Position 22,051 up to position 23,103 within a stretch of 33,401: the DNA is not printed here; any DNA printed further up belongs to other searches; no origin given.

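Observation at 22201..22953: Orphan dual zinc-ribbon protein as the sole intact cargo next to tRNA-Leu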

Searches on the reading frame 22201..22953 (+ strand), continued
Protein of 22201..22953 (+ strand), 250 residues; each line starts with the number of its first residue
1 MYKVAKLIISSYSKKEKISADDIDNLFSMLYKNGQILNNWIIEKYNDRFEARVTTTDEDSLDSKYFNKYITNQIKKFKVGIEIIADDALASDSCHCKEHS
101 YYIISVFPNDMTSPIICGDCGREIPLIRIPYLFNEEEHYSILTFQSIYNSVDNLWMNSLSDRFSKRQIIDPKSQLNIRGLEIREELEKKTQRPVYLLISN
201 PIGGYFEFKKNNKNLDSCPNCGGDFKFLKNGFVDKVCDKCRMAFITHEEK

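Call 49: get_annotated_region(hit=H1, flank=6000)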
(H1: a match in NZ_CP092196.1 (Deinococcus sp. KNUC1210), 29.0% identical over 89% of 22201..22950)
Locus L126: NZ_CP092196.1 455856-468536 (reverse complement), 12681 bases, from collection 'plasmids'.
description: Deinococcus sp. KNUC1210 plasmid unnamed9, complete sequence
organism: Deinococcus sp. KNUC1210 (NCBI taxid 2917691)
taxonomy: Bacteria; Deinococcota; Deinococci; Deinococcales; Deinococcaceae; Deinococcus; Deinococcus sp. KNUC1210
host: -; source: Setaria viridis,cell culture,rhizospheric soil; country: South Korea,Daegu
typing (MOB-suite, as given by PLSDB): non-mobilizable
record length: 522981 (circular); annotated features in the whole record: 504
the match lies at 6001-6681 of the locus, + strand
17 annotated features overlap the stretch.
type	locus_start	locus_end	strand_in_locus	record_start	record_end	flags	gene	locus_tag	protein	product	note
CDS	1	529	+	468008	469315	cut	-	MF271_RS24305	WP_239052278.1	hypothetical protein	-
CDS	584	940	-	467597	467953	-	-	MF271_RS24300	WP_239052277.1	hypothetical protein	-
CDS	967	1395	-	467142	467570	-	-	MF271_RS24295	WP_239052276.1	hypothetical protein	-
CDS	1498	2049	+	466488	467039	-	-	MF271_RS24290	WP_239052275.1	HD domain-containing phosphohydrolase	-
CDS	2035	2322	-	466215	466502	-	-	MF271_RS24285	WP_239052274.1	hypothetical protein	-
CDS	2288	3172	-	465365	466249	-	-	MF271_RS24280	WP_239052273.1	helix-turn-helix transcriptional regulator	-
CDS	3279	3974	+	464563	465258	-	-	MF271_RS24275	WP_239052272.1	SDR family NAD(P)-dependent oxidoreductase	-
CDS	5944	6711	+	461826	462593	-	-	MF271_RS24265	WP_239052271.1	Zn-ribbon-containing protein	-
CDS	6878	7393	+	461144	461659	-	-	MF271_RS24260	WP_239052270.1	hypothetical protein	-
CDS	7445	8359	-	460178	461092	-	-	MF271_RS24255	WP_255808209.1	SDR family oxidoreductase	-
CDS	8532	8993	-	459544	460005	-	-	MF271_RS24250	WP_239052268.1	NAD(P)H-binding protein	-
CDS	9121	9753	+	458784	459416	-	-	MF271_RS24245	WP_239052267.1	TetR/AcrR family transcriptional regulator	GO:0006355 - regulation of DNA-templated transcription [Evidence IEA]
CDS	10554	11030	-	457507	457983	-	-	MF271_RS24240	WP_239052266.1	type II secretion system protein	-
CDS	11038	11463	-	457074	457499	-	-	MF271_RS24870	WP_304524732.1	prepilin-type N-terminal cleavage/methylation domain-containing protein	-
CDS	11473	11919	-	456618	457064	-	-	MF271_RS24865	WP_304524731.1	prepilin-type N-terminal cleavage/methylation domain-containing protein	-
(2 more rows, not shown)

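Call 51: search_solved_structures(query=A1, max_evalue=10)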
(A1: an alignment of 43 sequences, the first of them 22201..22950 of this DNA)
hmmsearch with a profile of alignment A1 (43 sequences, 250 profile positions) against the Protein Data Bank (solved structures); distinct sequences matched with E-value up to 10: 10.
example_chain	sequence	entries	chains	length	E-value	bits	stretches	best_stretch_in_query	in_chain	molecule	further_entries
1x4l_A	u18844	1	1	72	0.1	15.2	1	87-125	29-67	Skeletal muscle LIM-protein 3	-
7oxd_A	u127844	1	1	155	0.53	12.9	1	211-247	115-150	ShTniQ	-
7n6i_A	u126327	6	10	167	0.58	12.7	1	211-247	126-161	TniQ (Homology model) | TniQ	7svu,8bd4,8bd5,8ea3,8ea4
8rdu_C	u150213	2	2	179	0.68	12.5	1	211-247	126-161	TniQ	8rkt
9fj2_A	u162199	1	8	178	0.73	12.4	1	188-242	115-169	Rubrerythrin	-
2js4_A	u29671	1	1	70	0.76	12.3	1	216-245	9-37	UPF0434 protein BB2007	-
8hkx_S27A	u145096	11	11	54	0.81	12.2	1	202-241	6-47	30S ribosomal protein S27ae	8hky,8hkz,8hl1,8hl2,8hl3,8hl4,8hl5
9v21_sC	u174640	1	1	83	0.95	12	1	217-240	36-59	Small ribosomal subunit protein eS27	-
9v1j_sC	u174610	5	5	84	0.97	12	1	217-240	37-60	Small ribosomal subunit protein eS27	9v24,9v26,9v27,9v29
8j56_C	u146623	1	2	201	2.1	10.9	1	208-241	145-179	Flagellar transcriptional regulator FlhC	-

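Call 61: search_protein_families(library=pfam, proteins=[L038:1014-1496:+, L039:3591-4292:+, L039:2288-2749:+, L003:8778-9689:+, L003:6813-7421:+, L004:9055-9447:+, L004:9458-10237:+, L123:4277-4612:+, L125:5186-5833:+, L125:6643-7281:+], max_evalue=0.01)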
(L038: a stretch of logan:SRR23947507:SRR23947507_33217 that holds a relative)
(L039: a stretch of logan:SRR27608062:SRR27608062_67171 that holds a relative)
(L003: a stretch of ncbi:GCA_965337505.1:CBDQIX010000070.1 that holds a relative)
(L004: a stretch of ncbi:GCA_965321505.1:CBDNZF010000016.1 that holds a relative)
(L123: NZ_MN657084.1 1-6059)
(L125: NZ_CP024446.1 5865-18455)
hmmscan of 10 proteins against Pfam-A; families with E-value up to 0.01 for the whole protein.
L038:1014-1496:+ (161 aa): 1 family
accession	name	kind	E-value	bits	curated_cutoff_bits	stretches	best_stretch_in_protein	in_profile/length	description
PF15599.11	Imm63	-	0.002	18.7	26.7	1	62-134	17-79/82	Immunity protein 63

L039:3591-4292:+ (234 aa): 0 families

L039:2288-2749:+ (154 aa): 0 families

L003:8778-9689:+ (304 aa): 0 families

L003:6813-7421:+ (203 aa): 0 families

L004:9055-9447:+ (131 aa): 3 families
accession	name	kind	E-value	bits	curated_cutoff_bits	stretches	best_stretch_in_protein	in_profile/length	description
PF20563.3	DUF6773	-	1.3e-05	25.6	27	1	12-122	53-161/163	Family of unknown function (DUF6773)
PF00115.25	COX1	-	0.0028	17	34.8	1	13-109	51-145/436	Cytochrome C and Quinol oxidase polypeptide I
PF03907.18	Spo7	-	0.0062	16.5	27.5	1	41-103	26-87/211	Spo7-like protein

L004:9458-10237:+ (260 aa): 0 families

L123:4277-4612:+ (112 aa): 0 families

L125:5186-5833:+ (216 aa): 1 family
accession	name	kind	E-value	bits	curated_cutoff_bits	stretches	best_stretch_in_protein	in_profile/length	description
PF22302.1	DUF6968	-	1.6e-06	28.3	27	1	147-209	10-72/90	Domain of unknown function (DUF6968)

L125:6643-7281:+ (213 aa): 0 families

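Call 84: search_protein_families(library=pfam, alignment_id=A6, max_evalue=0.001)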
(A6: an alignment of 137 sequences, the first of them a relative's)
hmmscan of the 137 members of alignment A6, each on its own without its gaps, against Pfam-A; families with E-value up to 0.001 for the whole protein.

A. member 1, L001:1983-3926:+ (648 aa): 1 family
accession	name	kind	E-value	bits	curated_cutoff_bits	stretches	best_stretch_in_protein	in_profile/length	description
PF03009.23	GDPD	-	2.5e-29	103.5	23.6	1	264-501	1-240/244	Glycerophosphoryl diester phosphodiesterase family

B. families by the number of members that match (of 137 scanned): 141 families (the first 25 are shown)
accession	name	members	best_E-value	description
PF00583.31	Acetyltransf_1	4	3.6e-16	Acetyltransferase (GNAT) family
PF01177.27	Asp_Glu_race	3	1e-37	Asp/Glu/Hydantoin racemase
PF13472.12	Lipase_GDSL_2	3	3.2e-22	GDSL-like Lipase/Acylhydrolase family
PF13302.13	Acetyltransf_3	3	5.2e-20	Acetyltransferase (GNAT) domain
PF13508.13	Acetyltransf_7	3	1.3e-12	Acetyltransferase (GNAT) domain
PF01381.28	HTH_3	3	9.6e-10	Helix-turn-helix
PF08282.18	Hydrolase_3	2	5.4e-45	haloacid dehalogenase-like hydrolase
PF00239.26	Resolvase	2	1.3e-35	Resolvase, N terminal domain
PF07508.19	Recombinase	2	3.8e-26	Recombinase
PF00702.32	Hydrolase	2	5.1e-26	haloacid dehalogenase-like hydrolase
PF02661.23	Fic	2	3.6e-20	Fic/DOC family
PF00561.26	Abhydrolase_1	2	3.4e-16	alpha/beta hydrolase fold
PF00657.28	Lipase_GDSL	2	1.1e-11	GDSL-like Lipase/Acylhydrolase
PF00293.34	NUDIX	2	2.1e-11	NUDIX domain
PF13412.12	HTH_24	2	1.1e-08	Winged helix-turn-helix DNA-binding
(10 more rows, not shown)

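Call 85: search_protein_families(library=padloc, alignment_id=A6, max_evalue=0.00001)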
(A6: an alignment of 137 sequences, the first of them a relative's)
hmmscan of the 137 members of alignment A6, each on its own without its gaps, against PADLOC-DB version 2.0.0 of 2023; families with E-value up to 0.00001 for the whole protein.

A. member 1, L001:1983-3926:+ (648 aa): 0 families

B. families by the number of members that match (of 137 scanned): 76 families (the first 25 are shown)
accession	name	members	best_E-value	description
PDLC01652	WYL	2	2.8e-12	"CAS-I,CAS-II,CAS-III,CAS-IV,CAS-V,CAS-VI; associated_signaling"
PDLC04899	PDC-S07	2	3e-07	-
PDLC04965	PDC-S23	1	3.4e-122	-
PDLC04963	PDC-S23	1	2.3e-116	-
PDLC04925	PDC-S14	1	4.7e-104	-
PDLC04964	PDC-S23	1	2.6e-102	-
PDLC04923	PDC-S14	1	8.3e-70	-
PDLC04854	PDC-S05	1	4.2e-66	-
PDLC04848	PDC-S05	1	5.3e-64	-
PDLC04790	PDC-S01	1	4e-63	-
PDLC04872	PDC-S05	1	3e-49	-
PDLC04879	PDC-S05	1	8.7e-47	-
PDLC04876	PDC-S05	1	7.6e-45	-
PDLC04851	PDC-S05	1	4.7e-44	-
PDLC04852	PDC-S05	1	1.3e-43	-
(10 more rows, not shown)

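Call 90: find_homologous_proteins(query=L124:5908-6705:+, max_evalue=1e-10)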
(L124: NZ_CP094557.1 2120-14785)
Query L124:5908-6705:+ (266 aa): 60 proteins with E <= 1e-10 among 315 candidates.
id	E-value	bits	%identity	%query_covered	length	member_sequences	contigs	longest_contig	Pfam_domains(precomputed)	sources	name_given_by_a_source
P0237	1.8e-184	630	99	100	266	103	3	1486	PF10071.15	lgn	-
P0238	6.3e-102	359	58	100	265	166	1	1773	PF10071.15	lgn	-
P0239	4.0e-98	346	58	98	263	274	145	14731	PF10071.15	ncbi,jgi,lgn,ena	jgi:predicted nucleic acid-binding Zn ribbon protein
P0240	2.8e-96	340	57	98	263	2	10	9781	PF10071.15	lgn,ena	-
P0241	2.3e-83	298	55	97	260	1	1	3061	PF10071.15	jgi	jgi:predicted nucleic acid-binding Zn ribbon protein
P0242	1.2e-78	282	51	99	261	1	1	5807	PF10071.15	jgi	jgi:predicted nucleic acid-binding Zn ribbon protein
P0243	7.7e-78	280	51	98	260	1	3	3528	PF10071.15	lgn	-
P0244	2.5e-77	278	51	99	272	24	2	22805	PF10071.15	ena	-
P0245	3.1e-70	255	48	100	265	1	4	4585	PF10071.15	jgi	jgi:predicted nucleic acid-binding Zn ribbon protein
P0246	4.3e-65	238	46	99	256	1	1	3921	PF10071.15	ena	-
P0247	4.8e-65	238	48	97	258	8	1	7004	PF10071.15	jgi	jgi:predicted nucleic acid-binding Zn ribbon protein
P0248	1.6e-64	236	46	97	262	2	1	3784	PF10071.15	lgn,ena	-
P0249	2.0e-64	236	46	92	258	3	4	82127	PF10071.15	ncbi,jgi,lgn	ncbi:MAG: hypothetical protein RLZZ422_2023 [Pseudomonadota bacterium]|jgi:predicted nucleic acid-bi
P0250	4.1e-64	235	46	100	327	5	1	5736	PF10071.15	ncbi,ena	-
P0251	9.2e-64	234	47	97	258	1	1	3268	PF10071.15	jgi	jgi:predicted nucleic acid-binding Zn ribbon protein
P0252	3.7e-63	232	47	97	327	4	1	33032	PF10071.15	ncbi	-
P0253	1.3e-62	230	49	89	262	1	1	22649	PF10071.15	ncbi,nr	ncbi:MAG: Zn-ribbon-containing protein [Flavobacteriaceae bacterium]|nr:Zn-ribbon-containing protein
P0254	1.4e-62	230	47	97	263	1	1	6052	PF10071.15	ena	-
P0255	5.8e-62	228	45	100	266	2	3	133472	PF10071.15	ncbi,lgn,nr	ncbi:MAG: Zn-ribbon-containing protein [Gammaproteobacteria bacterium]|nr:Zn-ribbon-containing prote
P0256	3.2e-61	225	44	97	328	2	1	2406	PF10071.15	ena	-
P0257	5.2e-61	224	51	76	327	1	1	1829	PF10071.15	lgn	-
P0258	1.0e-60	224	45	98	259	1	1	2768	PF10071.15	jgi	jgi:predicted nucleic acid-binding Zn ribbon protein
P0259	1.0e-60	224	45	97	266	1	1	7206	PF10071.15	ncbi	-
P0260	1.4e-60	223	45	98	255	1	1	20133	PF10071.15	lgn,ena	-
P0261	1.6e-60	223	45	100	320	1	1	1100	PF10071.15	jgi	jgi:predicted nucleic acid-binding Zn ribbon protein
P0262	2.1e-60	223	44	99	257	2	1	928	PF10071.15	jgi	jgi:predicted nucleic acid-binding Zn ribbon protein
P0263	1.6e-58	216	45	98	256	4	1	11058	PF10071.15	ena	-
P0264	1.6e-57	213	43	97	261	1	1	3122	PF10071.15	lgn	-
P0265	3.5e-57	212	46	98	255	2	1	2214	PF10071.15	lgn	-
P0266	1.3e-56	210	45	89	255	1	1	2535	PF10071.15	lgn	-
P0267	2.7e-56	209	43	97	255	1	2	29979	PF10071.15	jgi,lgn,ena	-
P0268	3.8e-56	209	44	98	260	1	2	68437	PF10071.15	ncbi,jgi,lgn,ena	-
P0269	7.4e-56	208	44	100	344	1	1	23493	PF10071.15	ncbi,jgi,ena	-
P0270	8.5e-56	207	43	100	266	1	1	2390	PF10071.15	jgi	jgi:predicted nucleic acid-binding Zn ribbon protein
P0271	1.2e-55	207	42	100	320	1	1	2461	PF10071.15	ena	-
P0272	1.6e-55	207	44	97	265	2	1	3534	PF10071.15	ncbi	-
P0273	1.8e-54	203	43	97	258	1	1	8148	PF10071.15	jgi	jgi:predicted nucleic acid-binding Zn ribbon protein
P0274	2.5e-54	203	43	97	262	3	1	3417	PF10071.15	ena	-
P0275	3.7e-52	195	44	97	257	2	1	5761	PF10071.15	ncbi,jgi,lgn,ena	-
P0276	4.8e-52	195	41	97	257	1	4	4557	PF10071.15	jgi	jgi:predicted nucleic acid-binding Zn ribbon protein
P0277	1.6e-50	190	44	97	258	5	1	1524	PF10071.15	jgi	-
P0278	8.3e-48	181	41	97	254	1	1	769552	PF10071.15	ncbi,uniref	ncbi:Zn-ribbon-containing protein [Nibrella saemangeumensis]|uniref:Zn-ribbon-containing protein n=1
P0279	3.5e-47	179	44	85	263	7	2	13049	PF10071.15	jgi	jgi:predicted nucleic acid-binding Zn ribbon protein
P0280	2.8e-46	176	40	97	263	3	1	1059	PF10071.15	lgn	-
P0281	5.8e-41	159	41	85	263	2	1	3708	PF10071.15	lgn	-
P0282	7.7e-41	158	36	97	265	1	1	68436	PF10071.15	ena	-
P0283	1.6e-40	157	55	54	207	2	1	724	PF10071.15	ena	-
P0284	1.6e-40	157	36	97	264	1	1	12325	PF10071.15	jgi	jgi:predicted nucleic acid-binding Zn ribbon protein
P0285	2.7e-40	157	37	97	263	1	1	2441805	PF10071.15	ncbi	ncbi:DUF2310 family Zn-ribbon-containing protein [Spirosoma aerophilum]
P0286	9.0e-40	155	40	79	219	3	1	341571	PF10071.15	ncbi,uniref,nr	ncbi:Predicted nucleic acid-binding protein, contains Zn-ribbon domain [Algoriphagus locisalis]|unir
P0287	3.6e-39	153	56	54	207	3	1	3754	PF10071.15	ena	-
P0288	9.5e-39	151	36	97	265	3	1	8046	PF10071.15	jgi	jgi:predicted nucleic acid-binding Zn ribbon protein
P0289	4.0e-38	149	37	97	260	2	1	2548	PF10071.15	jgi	jgi:predicted nucleic acid-binding Zn ribbon protein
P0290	7.9e-38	148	36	97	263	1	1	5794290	PF10071.15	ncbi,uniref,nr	ncbi:DUF2310 family Zn-ribbon-containing protein [Spirosoma sp. KUDC1026]|uniref:DUF2310 family Zn-r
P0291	2.0e-36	144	37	97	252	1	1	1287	PF10071.15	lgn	-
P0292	2.0e-36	144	38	86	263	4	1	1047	PF10071.15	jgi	jgi:predicted nucleic acid-binding Zn ribbon protein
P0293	4.3e-33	133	52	50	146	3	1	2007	PF10071.15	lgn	-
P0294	2.4e-32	130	37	87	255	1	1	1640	PF10071.15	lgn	-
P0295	2.6e-14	71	28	89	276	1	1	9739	PF10071.15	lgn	-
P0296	1.2e-12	66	29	76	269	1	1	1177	PF10071.15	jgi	jgi:predicted nucleic acid-binding Zn ribbon protein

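Call 91: get_annotated_region(hit=H2, flank=7000)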
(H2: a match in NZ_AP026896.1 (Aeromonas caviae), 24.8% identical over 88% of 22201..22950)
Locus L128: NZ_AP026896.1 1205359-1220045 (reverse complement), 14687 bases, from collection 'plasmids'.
description: Aeromonas caviae strain KAM479 plasmid pKAM479_3, complete sequence
organism: Aeromonas caviae (NCBI taxid 648)
taxonomy: Bacteria; Pseudomonadota; Gammaproteobacteria; Aeromonadales; Aeromonadaceae; Aeromonas; Aeromonas caviae
host: -; source: Microbe; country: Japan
typing (MOB-suite, as given by PLSDB): non-mobilizable
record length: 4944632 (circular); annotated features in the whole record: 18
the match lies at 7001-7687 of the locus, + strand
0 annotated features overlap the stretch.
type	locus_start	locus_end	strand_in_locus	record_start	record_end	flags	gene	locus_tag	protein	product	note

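Call 92: find_encoding_contigs(protein=P0290, flank=7000, max_places=1)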
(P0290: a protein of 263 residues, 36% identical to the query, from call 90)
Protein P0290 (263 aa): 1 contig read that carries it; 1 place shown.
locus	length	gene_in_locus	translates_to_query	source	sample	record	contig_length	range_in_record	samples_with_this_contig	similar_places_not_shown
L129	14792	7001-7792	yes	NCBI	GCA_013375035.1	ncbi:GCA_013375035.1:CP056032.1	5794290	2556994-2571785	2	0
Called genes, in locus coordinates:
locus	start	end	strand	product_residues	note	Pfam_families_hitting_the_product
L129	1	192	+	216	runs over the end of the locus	PF08889:WbqC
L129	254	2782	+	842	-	PF02861:Clp_N, PF13191:AAA_16 (weak), PF00004:AAA, PF17871:AAA_lid_9, PF00004:AAA, PF07724:AAA_2, PF07728:AAA_5, PF10431:ClpB_D2-small, +9 more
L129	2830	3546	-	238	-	-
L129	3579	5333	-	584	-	PF00732:GMC_oxred_N, PF05199:GMC_oxred_C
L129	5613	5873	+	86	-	-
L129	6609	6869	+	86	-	PF13683:rve_3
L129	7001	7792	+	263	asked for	PF10071:DUF2310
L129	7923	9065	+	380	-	PF01757:Acyl_transf_3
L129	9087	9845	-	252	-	-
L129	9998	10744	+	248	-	PF00106:adh_short, PF08659:KR, PF23441:SDR (weak), PF13561:adh_short_C2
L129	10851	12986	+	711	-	-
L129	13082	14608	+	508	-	PF28494:GlyRS_ins_1, PF00587:tRNA-synt_2b, PF03129:HGTP_anticodon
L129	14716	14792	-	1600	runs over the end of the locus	PF05345:He_PIG, PF03372:Exo_endo_phos (weak)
